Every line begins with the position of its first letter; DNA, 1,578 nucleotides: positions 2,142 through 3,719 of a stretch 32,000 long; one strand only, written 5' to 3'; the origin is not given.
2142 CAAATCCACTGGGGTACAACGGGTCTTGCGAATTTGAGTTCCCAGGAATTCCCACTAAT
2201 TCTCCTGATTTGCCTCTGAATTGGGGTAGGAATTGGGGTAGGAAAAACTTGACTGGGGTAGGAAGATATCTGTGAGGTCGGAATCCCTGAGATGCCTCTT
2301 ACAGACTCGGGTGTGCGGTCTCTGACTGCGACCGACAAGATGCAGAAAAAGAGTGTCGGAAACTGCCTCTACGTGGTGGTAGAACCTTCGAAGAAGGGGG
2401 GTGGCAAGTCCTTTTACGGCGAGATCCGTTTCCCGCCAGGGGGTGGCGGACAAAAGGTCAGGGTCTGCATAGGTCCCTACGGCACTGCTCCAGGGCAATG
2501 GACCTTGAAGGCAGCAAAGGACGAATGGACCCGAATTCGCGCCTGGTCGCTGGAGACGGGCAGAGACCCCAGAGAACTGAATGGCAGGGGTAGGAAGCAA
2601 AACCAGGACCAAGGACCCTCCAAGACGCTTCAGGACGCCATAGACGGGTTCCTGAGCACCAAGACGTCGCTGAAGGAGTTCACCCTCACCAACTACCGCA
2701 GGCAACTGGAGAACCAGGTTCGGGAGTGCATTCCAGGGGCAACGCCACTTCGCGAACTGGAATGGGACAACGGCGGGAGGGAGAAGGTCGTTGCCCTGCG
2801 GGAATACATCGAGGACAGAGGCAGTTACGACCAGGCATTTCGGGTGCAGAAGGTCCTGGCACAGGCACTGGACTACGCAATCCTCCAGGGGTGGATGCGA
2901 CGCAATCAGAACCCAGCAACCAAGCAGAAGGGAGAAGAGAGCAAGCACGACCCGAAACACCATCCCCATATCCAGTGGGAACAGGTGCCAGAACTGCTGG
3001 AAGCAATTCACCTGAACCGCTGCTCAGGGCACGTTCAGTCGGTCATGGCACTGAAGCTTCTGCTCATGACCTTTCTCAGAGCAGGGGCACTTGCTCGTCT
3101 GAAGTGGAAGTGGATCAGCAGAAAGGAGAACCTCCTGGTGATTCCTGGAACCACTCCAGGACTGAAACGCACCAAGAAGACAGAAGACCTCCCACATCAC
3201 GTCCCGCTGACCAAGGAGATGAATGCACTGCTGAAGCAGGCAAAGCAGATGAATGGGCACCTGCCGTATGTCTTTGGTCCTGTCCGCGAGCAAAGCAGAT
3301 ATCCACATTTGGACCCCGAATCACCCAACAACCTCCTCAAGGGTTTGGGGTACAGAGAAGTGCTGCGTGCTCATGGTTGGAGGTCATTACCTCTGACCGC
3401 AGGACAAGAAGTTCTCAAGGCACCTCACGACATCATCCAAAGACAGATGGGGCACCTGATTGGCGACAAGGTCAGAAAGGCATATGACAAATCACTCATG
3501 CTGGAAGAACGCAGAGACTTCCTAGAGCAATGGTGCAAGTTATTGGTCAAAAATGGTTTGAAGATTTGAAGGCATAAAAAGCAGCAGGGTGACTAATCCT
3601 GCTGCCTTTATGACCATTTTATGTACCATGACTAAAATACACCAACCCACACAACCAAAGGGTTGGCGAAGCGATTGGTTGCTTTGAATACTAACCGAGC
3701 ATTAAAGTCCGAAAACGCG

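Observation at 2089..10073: About 8 kb AT-rich integrative element inserted in the 3' end of tRNA-Ser(GCU)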

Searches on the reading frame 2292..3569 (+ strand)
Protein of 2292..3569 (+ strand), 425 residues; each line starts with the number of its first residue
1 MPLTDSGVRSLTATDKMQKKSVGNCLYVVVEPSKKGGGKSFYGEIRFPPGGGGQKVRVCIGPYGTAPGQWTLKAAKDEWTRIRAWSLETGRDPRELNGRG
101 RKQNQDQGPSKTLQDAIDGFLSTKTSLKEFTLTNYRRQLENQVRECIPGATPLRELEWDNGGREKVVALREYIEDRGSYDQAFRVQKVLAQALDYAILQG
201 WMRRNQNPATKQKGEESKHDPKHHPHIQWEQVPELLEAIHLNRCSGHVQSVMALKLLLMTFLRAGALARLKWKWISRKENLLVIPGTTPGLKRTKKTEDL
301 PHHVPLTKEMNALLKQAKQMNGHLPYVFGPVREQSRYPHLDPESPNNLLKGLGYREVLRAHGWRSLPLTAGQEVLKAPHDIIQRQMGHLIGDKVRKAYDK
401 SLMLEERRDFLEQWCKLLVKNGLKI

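Call 8: search_protein_families(library=pfam, max_evalue=0.01, proteins=[window:2292-3569:+])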
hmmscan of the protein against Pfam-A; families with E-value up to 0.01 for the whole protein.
window:2292-3569:+ (425 aa): 2 families
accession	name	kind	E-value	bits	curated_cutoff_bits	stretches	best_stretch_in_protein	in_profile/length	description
PF00589.27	Phage_integrase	-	5e-07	30.1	27.1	1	229-394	5-162/172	Phage integrase family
PF22022.2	Phage_int_M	-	0.00016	22.2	27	1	127-209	16-92/96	Phage integrase central domain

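Call 18: search_protein_families(library=ncbifam, max_evalue=0.01, proteins=[window:2292-3569:+])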
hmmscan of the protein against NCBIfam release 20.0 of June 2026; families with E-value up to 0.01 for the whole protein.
window:2292-3569:+ (425 aa): 1 family
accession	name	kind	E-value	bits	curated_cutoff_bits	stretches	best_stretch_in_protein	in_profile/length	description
NF007246.0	PRK09692.1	domain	4.8e-18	65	434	1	54-419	54-394/413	integrase domain-containing protein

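Call 19: search_protein_families(library=phrogs, max_evalue=0.01, proteins=[window:2292-3569:+])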
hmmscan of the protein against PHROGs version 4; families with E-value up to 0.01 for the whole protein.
window:2292-3569:+ (425 aa): 6 families
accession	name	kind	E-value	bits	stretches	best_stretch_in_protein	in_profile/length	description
phrog_1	-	integration and excision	2.9e-40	140.1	1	1-418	91-451/611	integrase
phrog_216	-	integration and excision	1.9e-13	51.2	1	203-396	34-220/301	integrase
phrog_3423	-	unknown function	1.5e-05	26.1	1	1-140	6-133/157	-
phrog_14880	-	unknown function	0.00022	22.1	1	379-415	13-49/57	-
phrog_4710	-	unknown function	0.00051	20.7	1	168-285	77-190/211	-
phrog_24775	-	unknown function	0.0084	17.2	0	359-419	29-87/101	-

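Call 21: find_homologous_proteins(query=window:2292-3569:+, max_evalue=1e-10)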
Query window:2292-3569:+ (425 aa): 385 proteins with E <= 1e-10 among 8000 candidates; the best 120 are listed.
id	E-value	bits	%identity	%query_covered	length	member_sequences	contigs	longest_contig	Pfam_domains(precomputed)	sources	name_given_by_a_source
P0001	2.0e-280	948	96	100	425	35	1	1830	PF00589.28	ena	-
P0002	1.5e-242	823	88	97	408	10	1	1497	PF13356.13,PF00589.28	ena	-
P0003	3.9e-241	819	85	100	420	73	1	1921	PF13356.13,PF00589.28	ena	-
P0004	1.2e-225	767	80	100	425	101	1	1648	PF13356.13,PF00589.28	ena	-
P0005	1.5e-212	724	76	100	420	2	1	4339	PF13356.13,PF00589.28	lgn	-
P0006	8.5e-199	679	93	75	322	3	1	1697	PF00589.28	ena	-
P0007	5.2e-196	670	71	100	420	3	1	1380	PF13356.13,PF00589.28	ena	-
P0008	1.4e-192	659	78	90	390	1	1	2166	PF00589.28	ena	-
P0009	4.3e-166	571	60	100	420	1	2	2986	PF22022.3,PF13356.13,PF00589.28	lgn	-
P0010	8.2e-166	570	63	100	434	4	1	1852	PF22022.3,PF13356.13,PF00589.28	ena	-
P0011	2.7e-161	555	59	100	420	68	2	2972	PF22022.3,PF13356.13,PF00589.28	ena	-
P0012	3.4e-158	545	57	98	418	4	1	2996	PF22022.3,PF00589.28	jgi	jgi:integrase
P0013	9.7e-150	517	59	95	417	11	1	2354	PF13356.13,PF00589.28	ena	-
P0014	6.3e-149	515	56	100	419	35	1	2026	PF22022.3,PF00589.28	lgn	-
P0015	1.6e-148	513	55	100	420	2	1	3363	PF22022.3,PF00589.28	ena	-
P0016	6.2e-147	508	56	100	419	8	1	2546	PF22022.3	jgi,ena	-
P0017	7.5e-147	508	55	100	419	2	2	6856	PF00589.28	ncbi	-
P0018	2.5e-146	506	56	100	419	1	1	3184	PF22022.3,PF00589.28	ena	-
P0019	1.7e-145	503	92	57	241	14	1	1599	PF00589.28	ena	-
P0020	2.3e-145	503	56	100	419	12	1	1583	PF22022.3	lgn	-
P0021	2.0e-144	500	53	100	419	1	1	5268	PF22022.3,PF00589.28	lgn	-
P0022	2.6e-144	499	55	100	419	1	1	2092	PF22022.3,PF00589.28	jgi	-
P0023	2.6e-144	499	52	100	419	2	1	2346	PF22022.3,PF00589.28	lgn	-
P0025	4.3e-144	499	53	100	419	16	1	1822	PF22022.3,PF00589.28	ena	-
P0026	4.3e-144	499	54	100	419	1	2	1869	PF00589.28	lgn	-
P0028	5.9e-143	495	53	100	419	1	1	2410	PF00589.28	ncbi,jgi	jgi:integrase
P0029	1.4e-142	494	55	98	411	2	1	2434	PF00589.28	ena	-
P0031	1.6e-141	490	55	97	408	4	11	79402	PF22022.3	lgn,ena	-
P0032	3.1e-140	486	69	73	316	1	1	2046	PF00589.28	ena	-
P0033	1.5e-139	484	55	100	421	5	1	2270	PF13356.13,PF00589.28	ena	-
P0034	3.3e-136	473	51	100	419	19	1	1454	PF00589.28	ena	-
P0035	6.5e-135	469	51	100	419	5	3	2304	PF00589.28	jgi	jgi:integrase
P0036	7.4e-134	465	83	59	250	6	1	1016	PF13356.13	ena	-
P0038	4.7e-131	456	51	95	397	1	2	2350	PF22022.3,PF00589.28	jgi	-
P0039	1.3e-130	454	49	100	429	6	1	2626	PF22022.3,PF00589.28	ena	-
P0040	3.2e-125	437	48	100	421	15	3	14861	PF00589.28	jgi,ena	-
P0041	8.1e-123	429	48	100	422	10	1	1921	PF14659.13,PF00589.28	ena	-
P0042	1.3e-121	425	49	100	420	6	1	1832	PF00589.28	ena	-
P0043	1.3e-118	415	47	100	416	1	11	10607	PF00589.28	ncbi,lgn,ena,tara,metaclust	tara:strand:- start:576 stop:1826 length:1251 start_codon:yes stop_codon:yes gene_type:complete|meta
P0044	3.9e-118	413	46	100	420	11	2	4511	PF00589.28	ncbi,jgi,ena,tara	tara:strand:- start:710 stop:1972 length:1263 start_codon:yes stop_codon:yes gene_type:complete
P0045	5.2e-118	413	47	100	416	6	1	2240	PF00589.28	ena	-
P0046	5.8e-118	413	47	100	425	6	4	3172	PF00589.28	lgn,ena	-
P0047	6.1e-118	413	48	100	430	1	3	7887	PF00589.28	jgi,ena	-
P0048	1.6e-117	411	47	100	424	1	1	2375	PF00589.28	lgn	-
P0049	2.0e-116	408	45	100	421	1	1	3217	PF22022.3,PF00589.28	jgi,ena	-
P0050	2.9e-116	407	46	100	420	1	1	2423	PF00589.28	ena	-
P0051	3.3e-115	404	48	96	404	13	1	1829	PF00589.28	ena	-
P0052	9.1e-115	402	47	100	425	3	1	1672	PF00589.28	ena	-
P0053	2.5e-114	401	67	61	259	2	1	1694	PF22022.3,PF00589.28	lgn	-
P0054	9.5e-114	399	46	100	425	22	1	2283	PF00589.28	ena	-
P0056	1.6e-113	398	46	99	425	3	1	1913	PF13356.13,PF00589.28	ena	-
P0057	2.6e-113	397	46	100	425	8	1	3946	PF00589.28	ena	-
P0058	7.5e-113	396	46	98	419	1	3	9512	PF14659.13,PF00589.28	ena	-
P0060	1.2e-112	395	48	100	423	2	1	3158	PF00589.28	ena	-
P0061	1.6e-112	395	47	100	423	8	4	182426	PF00589.28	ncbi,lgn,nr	ncbi:MAG: site-specific integrase [Synechococcus sp. YX04-3]|nr:MAG: site-specific integrase [Synech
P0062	3.7e-112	394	45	100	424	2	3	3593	PF00589.28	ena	-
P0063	1.1e-111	392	46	100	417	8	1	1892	PF22022.3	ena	-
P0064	3.2e-111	390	45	100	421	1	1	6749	PF14659.13,PF22022.3,PF13356.13,PF00589.28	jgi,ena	-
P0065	6.3e-111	389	45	100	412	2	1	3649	PF13356.13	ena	-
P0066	1.0e-110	389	45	100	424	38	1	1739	PF00589.28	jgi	jgi:integrase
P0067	1.6e-110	388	45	100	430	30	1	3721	PF00589.28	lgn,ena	-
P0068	2.5e-110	387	44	100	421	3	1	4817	PF22022.3,PF00589.28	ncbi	-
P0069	2.6e-110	387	47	95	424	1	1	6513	PF00589.28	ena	-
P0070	3.4e-110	387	46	100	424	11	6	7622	PF00589.28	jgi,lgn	jgi:integrase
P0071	5.3e-110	386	50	86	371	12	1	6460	PF22022.3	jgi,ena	-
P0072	1.6e-109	385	45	99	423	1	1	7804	PF22022.3,PF13356.13,PF00589.28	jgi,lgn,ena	-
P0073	3.6e-109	384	47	100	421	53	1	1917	PF00589.28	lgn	-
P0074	3.9e-109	384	46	100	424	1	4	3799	PF14659.13,PF22022.3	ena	-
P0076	4.6e-109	383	47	96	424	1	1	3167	PF00589.28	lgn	-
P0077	5.2e-109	383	45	100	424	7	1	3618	PF00589.28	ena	-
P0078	5.5e-109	383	45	98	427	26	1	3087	PF00589.28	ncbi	-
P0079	5.7e-109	383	46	100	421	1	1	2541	PF13356.13,PF00589.28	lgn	-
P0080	9.3e-109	382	44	100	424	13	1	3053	PF00589.28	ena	-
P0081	1.0e-108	382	45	98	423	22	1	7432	PF14659.13,PF13356.13,PF00589.28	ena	-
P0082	1.2e-108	382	45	99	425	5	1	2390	PF13356.13,PF00589.28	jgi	-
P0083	2.0e-108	381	45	100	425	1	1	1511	PF00589.28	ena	-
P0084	2.3e-108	381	45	100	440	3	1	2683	PF00589.28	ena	-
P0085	2.9e-108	381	44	100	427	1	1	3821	PF00589.28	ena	-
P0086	3.0e-108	381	45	100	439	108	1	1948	PF00589.28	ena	-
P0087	3.8e-108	380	46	100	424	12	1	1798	PF00589.28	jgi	-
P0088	5.6e-108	380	51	80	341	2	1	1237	PF00589.28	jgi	jgi:integrase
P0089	7.9e-108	379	45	100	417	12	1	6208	PF13356.13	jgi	-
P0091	1.5e-107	378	44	98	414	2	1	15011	PF22022.3,PF00589.28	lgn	-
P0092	2.8e-107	377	44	100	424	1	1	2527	PF00589.28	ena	-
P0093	4.0e-107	377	44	100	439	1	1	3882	PF00589.28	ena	-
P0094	5.2e-107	377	44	100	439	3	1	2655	PF00589.28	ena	-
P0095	5.5e-107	376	45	100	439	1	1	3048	PF00589.28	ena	-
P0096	5.5e-107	376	45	100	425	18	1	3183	PF00589.28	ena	-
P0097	5.7e-107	376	45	100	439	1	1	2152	PF00589.28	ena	-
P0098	9.3e-107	376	45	100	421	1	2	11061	PF13356.13,PF00589.28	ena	-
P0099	9.5e-107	376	45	100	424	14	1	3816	PF00589.28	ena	-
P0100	9.6e-107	376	46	100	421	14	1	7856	PF13356.13,PF00589.28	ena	-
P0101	1.0e-106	376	45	100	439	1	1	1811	PF00589.28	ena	-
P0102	1.5e-106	375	46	99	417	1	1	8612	PF00589.28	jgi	-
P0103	1.5e-106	375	45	100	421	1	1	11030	PF13356.13,PF00589.28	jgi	-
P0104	1.8e-106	375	45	100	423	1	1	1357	PF00589.28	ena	-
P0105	2.4e-106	374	46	99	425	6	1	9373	PF00589.28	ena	-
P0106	2.8e-106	374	44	100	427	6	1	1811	PF22022.3,PF00589.28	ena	-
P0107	3.1e-106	374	43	100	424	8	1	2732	PF00589.28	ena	-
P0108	3.2e-106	374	45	100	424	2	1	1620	PF00589.28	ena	-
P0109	3.6e-106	374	45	99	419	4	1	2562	PF22022.3,PF00589.28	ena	-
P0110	4.5e-106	373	45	100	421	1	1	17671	PF13356.13,PF00589.28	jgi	jgi:integrase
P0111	5.6e-106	373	45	100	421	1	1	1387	PF13356.13,PF00589.28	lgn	-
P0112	6.4e-106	373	44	99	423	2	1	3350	PF22022.3,PF00589.28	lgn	-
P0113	6.9e-106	373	45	100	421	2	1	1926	PF13356.13,PF00589.28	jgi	-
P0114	9.6e-106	372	46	100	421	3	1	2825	PF14659.13,PF00589.28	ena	-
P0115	1.0e-105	372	42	100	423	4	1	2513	PF22022.3,PF00589.28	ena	-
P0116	1.1e-105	372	43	99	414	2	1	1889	PF13356.13,PF00589.28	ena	-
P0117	1.1e-105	372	44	100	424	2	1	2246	PF00589.28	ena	-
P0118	1.4e-105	372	44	100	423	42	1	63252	PF00589.28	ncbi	-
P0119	1.7e-105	372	46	100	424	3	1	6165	PF00589.28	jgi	jgi:integrase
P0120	1.7e-105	372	45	100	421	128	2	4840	PF13356.13,PF00589.28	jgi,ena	jgi:integrase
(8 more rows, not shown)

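Call 25: find_related_loci(query=window:2292-3569:+, collection=metagenome_contigs, flank=10000)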
Query window:2292-3569:+ (425 aa) in metagenome_contigs; peptide patterns used: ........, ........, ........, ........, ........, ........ (x = any residue, [..] = any of these).
99 stretches matched a pattern; 7 encode a relative of the query (tblastn E <= 1e-3); 7 distinct loci.
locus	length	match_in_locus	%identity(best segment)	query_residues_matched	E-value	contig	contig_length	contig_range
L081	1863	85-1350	84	1-425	0e+0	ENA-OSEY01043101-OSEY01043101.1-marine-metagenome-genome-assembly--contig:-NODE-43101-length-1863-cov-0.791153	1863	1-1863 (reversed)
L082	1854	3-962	96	106-425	0e+0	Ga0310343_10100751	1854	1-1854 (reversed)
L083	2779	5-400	85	106-237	6e-71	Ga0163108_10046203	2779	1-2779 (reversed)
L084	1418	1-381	73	84-210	1e-57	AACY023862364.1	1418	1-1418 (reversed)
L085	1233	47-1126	37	32-394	1e-48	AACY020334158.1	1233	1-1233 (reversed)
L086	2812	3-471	77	48-204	3e-52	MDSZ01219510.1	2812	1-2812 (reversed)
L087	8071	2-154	88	375-425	5e-25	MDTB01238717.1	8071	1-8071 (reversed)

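Call 26: find_related_loci(query=window:2292-3569:+, collection=viral_contigs, flank=10000)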
Query window:2292-3569:+ (425 aa) in viral_contigs; peptide patterns used: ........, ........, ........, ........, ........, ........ (x = any residue, [..] = any of these).
1 stretches matched a pattern, but none encodes a relative of the query by tblastn (E <= 1e-3).

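Call 36: find_encoding_contigs(protein=window:2292-3569:+, flank=10000, max_places=10)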
Protein window:2292-3569:+ (425 aa): 23 contigs read that carry it; 2 places shown.
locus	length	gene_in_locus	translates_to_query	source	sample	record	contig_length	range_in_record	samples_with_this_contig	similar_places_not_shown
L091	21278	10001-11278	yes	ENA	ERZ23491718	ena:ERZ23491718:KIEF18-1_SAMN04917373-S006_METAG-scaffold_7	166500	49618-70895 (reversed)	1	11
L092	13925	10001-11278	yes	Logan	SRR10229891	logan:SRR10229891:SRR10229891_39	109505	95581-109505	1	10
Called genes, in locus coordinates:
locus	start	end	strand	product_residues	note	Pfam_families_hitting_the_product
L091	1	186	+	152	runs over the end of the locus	PF00828:Ribosomal_L27A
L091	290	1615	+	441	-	PF00344:SecY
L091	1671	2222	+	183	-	PF13238:AAA_18 (weak), PF13671:AAA_33, PF00406:ADK, PF13207:AAA_17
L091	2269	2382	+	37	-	PF00444:Ribosomal_L36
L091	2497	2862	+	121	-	PF00416:Ribosomal_S13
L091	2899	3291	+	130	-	PF00411:Ribosomal_S11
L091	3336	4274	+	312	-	PF01193:RNA_pol_L, PF01000:RNA_pol_A_bac, PF03118:RNA_pol_A_CTD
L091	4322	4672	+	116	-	PF01196:Ribosomal_L17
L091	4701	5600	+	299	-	PF01416:PseudoU_synth_1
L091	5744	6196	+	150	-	PF00572:Ribosomal_L13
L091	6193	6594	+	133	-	PF00380:Ribosomal_S9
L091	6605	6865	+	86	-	PF01197:Ribosomal_L31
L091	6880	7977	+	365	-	PF03462:PCRF, PF00472:RF-1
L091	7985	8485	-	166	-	PF01844:HNH, PF13395:HNH_4 (weak), PF14279:HNH_5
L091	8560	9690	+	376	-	PF01168:Ala_racemase_N, PF00842:Ala_racemase_C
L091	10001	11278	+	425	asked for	PF00589:Phage_integrase (weak)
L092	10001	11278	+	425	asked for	PF00589:Phage_integrase (weak)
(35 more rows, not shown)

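Call 41: find_encoding_contigs(protein=P0061, flank=10000, max_places=4)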
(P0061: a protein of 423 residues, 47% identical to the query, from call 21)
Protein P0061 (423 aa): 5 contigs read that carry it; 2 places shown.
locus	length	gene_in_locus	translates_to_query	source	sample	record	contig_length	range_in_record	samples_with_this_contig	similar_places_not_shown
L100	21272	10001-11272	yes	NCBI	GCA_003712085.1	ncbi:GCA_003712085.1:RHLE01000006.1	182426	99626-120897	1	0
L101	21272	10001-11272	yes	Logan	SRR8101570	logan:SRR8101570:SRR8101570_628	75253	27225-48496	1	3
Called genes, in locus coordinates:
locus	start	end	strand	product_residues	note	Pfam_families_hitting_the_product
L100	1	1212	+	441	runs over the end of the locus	PF00344:SecY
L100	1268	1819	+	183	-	PF13238:AAA_18 (weak), PF13671:AAA_33, PF00406:ADK, PF13207:AAA_17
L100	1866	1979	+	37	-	PF00444:Ribosomal_L36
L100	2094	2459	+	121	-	PF00416:Ribosomal_S13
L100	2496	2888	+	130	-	PF00411:Ribosomal_S11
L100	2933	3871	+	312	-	PF01193:RNA_pol_L, PF01000:RNA_pol_A_bac, PF03118:RNA_pol_A_CTD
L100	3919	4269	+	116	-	PF01196:Ribosomal_L17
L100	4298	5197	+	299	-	PF01416:PseudoU_synth_1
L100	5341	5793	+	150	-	PF00572:Ribosomal_L13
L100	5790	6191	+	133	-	PF00380:Ribosomal_S9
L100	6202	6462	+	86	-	PF01197:Ribosomal_L31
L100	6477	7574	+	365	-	PF03462:PCRF, PF00472:RF-1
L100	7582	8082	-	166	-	PF01844:HNH, PF13395:HNH_4 (weak), PF14279:HNH_5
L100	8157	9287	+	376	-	PF01168:Ala_racemase_N, PF00842:Ala_racemase_C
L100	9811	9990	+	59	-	PF05930:Phage_AlpA, PF12728:HTH_17 (weak)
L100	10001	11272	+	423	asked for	PF00589:Phage_integrase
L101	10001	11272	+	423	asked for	PF00589:Phage_integrase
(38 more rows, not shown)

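Call 45: search_solved_structures(query=window:2292-3569:+, max_evalue=0.01, show_alignments=2)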
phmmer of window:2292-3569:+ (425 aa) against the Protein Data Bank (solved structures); distinct sequences matched with E-value up to 0.01: 0.

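Call 50: search_solved_structures(query=A1, max_evalue=0.001, show_alignments=2)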
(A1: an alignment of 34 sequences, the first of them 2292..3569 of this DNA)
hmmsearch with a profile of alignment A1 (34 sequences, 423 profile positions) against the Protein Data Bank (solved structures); distinct sequences matched with E-value up to 0.001: 0.
